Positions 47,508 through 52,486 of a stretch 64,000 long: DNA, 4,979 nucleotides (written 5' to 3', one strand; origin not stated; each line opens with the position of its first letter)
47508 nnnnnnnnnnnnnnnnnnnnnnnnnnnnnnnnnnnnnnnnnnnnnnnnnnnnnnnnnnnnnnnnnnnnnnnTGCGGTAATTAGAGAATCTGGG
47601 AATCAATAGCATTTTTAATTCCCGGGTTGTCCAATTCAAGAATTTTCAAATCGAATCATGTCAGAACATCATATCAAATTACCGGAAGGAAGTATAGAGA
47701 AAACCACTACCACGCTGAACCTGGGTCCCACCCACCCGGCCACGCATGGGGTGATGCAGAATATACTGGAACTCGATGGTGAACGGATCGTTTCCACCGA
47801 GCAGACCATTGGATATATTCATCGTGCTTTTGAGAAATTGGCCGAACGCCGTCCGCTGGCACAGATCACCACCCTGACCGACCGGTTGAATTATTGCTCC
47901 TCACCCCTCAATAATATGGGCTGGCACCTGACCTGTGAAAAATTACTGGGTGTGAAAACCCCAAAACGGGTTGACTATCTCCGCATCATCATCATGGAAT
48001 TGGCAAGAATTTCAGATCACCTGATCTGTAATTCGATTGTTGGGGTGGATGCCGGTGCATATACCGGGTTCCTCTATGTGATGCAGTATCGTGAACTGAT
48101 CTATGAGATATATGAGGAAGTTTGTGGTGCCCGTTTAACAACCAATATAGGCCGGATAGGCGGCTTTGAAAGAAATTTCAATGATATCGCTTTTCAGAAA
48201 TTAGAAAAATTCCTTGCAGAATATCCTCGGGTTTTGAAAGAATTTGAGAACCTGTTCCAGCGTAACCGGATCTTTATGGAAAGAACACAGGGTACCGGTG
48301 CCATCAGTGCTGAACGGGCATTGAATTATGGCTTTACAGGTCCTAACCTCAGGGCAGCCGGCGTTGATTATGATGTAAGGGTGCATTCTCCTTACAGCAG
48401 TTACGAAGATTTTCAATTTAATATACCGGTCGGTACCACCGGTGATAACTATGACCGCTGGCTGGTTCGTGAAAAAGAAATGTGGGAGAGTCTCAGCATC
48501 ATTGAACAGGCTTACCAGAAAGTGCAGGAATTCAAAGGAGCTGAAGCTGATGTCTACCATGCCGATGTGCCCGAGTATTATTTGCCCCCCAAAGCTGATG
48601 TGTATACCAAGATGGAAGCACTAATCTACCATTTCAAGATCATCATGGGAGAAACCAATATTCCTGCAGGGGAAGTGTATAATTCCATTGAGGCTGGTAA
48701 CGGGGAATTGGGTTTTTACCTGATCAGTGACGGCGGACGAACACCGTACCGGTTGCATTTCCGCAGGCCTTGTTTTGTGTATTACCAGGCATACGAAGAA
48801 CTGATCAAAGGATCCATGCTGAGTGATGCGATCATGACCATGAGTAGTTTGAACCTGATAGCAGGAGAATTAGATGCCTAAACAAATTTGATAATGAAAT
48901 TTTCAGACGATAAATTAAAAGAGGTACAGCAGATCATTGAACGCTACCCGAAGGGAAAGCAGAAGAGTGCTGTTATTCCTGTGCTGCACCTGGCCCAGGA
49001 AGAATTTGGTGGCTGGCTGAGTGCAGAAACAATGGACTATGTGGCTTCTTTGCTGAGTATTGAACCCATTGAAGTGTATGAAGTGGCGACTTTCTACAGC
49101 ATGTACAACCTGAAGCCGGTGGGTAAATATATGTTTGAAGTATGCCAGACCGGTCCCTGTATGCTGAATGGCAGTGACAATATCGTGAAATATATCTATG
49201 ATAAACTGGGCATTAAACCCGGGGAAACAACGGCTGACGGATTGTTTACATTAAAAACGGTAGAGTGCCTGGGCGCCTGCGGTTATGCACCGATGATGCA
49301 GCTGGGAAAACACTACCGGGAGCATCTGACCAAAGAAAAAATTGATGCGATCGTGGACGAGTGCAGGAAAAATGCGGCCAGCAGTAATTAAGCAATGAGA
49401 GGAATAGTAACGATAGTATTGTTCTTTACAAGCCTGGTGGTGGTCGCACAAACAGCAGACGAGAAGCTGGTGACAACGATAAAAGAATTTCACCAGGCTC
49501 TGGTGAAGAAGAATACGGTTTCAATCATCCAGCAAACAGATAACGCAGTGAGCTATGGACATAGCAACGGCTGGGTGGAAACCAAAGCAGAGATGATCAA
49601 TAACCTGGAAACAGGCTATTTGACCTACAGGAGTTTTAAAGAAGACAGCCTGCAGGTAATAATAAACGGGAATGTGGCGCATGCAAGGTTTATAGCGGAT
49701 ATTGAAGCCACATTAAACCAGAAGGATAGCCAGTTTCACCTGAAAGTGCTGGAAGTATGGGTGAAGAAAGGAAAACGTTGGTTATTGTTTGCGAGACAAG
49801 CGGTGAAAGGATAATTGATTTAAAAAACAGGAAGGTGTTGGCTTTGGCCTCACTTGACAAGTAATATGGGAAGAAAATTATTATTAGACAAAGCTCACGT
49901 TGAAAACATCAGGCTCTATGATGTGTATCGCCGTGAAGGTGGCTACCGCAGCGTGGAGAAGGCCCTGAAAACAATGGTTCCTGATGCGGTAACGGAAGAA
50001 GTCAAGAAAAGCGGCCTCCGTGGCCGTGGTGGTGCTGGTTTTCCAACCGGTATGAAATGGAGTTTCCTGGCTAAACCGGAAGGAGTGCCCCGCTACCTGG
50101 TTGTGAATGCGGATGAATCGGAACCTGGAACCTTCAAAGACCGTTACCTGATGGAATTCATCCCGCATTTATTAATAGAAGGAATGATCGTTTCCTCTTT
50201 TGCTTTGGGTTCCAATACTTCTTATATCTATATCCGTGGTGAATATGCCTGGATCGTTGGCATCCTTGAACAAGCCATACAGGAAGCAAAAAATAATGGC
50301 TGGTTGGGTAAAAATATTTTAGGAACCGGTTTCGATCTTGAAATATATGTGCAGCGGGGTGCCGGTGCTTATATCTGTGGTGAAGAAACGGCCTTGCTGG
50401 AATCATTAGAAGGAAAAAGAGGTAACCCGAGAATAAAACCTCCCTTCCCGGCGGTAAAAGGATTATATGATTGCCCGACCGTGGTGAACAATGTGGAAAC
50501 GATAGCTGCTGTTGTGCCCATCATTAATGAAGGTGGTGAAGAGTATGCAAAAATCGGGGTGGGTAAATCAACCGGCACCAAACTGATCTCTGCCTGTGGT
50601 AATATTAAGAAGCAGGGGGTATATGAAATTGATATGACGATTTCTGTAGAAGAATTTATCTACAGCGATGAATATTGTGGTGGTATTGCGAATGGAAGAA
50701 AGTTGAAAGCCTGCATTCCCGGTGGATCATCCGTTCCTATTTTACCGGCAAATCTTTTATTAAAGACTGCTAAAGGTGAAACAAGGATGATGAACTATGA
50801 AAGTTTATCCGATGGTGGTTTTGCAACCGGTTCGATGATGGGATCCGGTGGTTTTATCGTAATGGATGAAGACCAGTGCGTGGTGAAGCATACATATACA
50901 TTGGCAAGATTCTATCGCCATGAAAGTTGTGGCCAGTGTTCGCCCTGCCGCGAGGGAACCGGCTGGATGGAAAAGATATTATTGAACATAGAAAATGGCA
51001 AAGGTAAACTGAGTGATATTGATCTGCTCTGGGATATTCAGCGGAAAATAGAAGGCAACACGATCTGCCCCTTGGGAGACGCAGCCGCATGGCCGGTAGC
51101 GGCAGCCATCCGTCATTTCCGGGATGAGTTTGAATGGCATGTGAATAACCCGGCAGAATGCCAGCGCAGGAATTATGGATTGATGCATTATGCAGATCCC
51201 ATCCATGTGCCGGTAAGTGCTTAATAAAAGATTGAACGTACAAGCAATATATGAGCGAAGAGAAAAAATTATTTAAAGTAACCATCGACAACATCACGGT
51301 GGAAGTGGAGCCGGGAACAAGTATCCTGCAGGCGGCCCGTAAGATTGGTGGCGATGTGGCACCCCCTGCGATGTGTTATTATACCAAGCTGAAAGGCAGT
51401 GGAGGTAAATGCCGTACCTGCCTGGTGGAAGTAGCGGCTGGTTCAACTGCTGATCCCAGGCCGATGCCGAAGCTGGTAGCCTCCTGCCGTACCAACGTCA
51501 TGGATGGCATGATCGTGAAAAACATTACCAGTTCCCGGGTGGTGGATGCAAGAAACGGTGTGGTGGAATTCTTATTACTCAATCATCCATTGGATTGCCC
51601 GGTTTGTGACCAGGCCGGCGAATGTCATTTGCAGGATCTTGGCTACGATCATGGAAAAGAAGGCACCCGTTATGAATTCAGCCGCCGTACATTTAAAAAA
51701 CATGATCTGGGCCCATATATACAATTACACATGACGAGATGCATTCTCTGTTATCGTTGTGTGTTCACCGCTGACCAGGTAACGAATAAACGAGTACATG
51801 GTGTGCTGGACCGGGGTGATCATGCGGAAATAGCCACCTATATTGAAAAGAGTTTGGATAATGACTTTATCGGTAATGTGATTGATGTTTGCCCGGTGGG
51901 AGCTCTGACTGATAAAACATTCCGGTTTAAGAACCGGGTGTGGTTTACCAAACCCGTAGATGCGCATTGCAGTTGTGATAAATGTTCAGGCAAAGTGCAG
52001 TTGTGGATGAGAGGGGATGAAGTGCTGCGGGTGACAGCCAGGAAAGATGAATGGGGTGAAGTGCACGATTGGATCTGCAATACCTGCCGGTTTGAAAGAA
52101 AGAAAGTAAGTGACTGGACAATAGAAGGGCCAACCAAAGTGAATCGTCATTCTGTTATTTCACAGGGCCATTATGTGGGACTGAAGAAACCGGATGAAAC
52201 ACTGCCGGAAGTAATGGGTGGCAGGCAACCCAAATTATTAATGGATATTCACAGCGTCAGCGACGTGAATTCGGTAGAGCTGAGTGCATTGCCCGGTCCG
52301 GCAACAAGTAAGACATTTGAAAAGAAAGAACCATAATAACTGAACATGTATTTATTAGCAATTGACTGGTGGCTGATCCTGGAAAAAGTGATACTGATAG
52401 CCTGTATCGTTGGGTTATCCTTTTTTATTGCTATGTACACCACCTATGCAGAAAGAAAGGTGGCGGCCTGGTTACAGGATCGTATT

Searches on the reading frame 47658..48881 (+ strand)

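Call 38: search_protein_families(library=pfam, proteins=[window:47658-48881:+], max_evalue=0.000001)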
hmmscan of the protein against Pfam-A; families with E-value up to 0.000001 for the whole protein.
window:47658-48881:+ (407 aa): 1 family
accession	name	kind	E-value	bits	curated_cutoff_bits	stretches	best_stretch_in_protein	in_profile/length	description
PF00346.24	Complex1_49kDa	-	1.1e-102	343.2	24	1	131-406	1-270/271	Respiratory-chain NADH dehydrogenase, 49 Kd subunit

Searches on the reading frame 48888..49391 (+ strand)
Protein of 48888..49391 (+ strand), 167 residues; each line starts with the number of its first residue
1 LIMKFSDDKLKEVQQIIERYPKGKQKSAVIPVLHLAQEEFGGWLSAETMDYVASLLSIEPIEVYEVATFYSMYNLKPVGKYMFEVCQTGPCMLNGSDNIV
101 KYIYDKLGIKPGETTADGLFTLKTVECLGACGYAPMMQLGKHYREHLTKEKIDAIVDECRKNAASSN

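Call 38: search_protein_families(library=pfam, proteins=[window:48888-49391:+], max_evalue=0.000001)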
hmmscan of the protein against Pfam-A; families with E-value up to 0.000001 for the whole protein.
window:48888-49391:+ (167 aa): 1 family
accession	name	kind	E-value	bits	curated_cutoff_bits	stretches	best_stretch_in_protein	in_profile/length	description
PF01257.25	2Fe-2S_thioredx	-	3.6e-58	196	24.8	1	13-159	1-144/145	Thioredoxin-like [2Fe-2S] ferredoxin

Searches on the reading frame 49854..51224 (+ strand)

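Call 38: search_protein_families(library=pfam, proteins=[window:49854-51224:+], max_evalue=0.000001)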
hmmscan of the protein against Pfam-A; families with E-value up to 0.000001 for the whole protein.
window:49854-51224:+ (456 aa): 2 families
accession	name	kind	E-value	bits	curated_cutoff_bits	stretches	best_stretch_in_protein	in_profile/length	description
PF01512.22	Complex1_51K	-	2.1e-47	161.2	31.2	1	50-220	1-148/150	Nuo51 FMN-binding domain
PF10589.14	NADH_4Fe-4S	-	6.2e-32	109.8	23.5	1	349-429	5-85/85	NADH-ubiquinone oxidoreductase-F iron-sulfur binding region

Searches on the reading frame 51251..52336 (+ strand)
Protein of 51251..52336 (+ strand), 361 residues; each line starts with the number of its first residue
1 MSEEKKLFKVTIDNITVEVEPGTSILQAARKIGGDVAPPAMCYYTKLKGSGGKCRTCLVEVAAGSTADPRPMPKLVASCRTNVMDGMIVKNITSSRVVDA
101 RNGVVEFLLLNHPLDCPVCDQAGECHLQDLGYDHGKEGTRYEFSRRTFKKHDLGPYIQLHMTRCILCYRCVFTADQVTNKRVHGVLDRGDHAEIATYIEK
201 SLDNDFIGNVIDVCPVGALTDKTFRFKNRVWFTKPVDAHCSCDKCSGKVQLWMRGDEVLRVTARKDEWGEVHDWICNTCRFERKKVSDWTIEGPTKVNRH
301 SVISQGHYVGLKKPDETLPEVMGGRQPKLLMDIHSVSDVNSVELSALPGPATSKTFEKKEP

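Call 38: search_protein_families(library=pfam, proteins=[window:51251-52336:+], max_evalue=0.000001)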
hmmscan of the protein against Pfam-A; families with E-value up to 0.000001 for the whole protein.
window:51251-52336:+ (361 aa): 4 families
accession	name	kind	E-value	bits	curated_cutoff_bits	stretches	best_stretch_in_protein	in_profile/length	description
PF22117.2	Fer4_Nqo3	-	1.4e-28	99.3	27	1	154-220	1-67/67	NADH-quinone oxidoreductase subunit 3, ferredoxin-like domain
PF10588.14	NADH-G_4Fe-4S_3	-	1.7e-16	59.9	27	1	101-137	1-37/40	NADH-ubiquinone oxidoreductase-G iron-sulfur binding region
PF13510.11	Fer2_4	-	3.8e-13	49.7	22.8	1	8-91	4-79/82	2Fe-2S iron-sulfur cluster binding domain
PF00111.32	Fer2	-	1.8e-07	31.4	21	1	13-81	6-74/77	2Fe-2S iron-sulfur cluster binding domain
